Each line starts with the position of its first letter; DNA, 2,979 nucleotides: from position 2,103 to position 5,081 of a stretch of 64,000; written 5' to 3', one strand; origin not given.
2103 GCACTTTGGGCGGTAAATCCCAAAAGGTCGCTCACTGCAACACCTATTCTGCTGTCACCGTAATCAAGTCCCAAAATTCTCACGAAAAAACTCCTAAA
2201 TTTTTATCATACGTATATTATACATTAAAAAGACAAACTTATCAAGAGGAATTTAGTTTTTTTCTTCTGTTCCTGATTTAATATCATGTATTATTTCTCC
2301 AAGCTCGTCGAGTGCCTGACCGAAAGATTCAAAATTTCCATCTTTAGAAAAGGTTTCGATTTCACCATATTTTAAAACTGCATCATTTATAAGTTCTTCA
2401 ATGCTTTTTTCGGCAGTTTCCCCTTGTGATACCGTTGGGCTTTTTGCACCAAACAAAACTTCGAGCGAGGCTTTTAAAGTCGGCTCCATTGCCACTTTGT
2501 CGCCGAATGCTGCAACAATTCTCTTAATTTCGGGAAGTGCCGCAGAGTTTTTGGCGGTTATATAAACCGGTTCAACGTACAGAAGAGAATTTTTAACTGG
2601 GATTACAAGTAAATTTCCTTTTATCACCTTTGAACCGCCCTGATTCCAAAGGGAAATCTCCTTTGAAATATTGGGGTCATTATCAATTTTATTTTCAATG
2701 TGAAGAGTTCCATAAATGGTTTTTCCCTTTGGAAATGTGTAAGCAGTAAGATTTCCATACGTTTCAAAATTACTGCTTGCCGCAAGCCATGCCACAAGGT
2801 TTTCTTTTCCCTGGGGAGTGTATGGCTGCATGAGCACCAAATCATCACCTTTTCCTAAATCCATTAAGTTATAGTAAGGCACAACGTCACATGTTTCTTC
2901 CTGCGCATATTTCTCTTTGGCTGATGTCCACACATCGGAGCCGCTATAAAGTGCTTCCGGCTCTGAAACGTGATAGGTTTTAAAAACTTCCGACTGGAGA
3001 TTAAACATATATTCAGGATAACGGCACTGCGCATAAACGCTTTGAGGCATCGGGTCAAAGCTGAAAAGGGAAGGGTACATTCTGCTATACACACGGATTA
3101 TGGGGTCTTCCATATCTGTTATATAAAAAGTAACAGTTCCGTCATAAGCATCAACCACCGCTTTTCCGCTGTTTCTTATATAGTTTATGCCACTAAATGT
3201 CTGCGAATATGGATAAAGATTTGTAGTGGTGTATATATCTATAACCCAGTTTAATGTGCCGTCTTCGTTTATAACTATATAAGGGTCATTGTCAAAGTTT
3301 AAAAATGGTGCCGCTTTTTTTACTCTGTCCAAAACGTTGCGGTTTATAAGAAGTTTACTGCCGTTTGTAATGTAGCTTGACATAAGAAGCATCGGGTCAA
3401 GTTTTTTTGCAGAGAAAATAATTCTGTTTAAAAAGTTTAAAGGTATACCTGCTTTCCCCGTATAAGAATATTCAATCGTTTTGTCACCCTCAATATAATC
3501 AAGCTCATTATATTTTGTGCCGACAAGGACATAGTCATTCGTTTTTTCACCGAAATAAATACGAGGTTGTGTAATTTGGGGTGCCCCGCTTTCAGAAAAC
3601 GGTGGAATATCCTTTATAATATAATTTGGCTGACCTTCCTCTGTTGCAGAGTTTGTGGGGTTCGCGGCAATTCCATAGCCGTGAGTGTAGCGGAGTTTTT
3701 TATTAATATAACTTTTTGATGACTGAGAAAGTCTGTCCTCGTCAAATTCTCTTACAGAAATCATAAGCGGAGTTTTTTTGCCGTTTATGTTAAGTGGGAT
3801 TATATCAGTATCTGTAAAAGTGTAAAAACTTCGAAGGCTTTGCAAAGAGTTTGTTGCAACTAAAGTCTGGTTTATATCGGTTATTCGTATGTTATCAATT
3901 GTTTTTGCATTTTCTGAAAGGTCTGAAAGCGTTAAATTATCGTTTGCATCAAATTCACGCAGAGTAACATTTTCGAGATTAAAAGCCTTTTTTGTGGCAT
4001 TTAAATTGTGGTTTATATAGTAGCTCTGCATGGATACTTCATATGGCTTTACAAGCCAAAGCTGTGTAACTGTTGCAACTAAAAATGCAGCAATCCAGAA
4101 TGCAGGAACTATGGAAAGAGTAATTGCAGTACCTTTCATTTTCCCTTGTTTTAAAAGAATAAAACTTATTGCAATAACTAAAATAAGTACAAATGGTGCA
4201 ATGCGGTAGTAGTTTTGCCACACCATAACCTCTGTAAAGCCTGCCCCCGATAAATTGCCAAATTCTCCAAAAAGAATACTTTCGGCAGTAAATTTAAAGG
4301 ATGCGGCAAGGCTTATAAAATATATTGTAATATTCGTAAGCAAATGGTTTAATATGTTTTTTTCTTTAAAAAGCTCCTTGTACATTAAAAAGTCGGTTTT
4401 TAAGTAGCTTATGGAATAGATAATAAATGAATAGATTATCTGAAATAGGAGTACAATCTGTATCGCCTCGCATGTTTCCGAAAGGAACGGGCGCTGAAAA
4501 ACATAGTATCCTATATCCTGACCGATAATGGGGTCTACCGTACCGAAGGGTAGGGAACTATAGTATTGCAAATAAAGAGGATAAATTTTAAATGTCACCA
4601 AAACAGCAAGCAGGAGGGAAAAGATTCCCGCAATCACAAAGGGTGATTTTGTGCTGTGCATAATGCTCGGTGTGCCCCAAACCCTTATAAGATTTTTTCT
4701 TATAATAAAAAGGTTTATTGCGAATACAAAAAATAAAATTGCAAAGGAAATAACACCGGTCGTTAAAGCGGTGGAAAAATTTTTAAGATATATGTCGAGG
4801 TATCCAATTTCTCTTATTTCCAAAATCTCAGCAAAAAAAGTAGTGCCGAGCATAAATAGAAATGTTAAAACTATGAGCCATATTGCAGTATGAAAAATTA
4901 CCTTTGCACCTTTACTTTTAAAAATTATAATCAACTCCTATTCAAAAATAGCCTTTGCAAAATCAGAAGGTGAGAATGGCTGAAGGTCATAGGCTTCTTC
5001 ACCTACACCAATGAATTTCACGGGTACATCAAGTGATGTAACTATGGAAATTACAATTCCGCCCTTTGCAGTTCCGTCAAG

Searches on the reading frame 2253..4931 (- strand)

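Call 69: search_protein_families(library=pfam, proteins=[window:2253-4931:-], max_evalue=0.00001)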
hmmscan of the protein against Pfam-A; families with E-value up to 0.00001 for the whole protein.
window:2253-4931:- (892 aa): 1 family
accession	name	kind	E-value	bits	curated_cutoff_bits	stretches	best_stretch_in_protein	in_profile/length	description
PF03699.18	UPF0182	-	2.5e-206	687.7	27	1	15-762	4-770/770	Uncharacterised protein family (UPF0182)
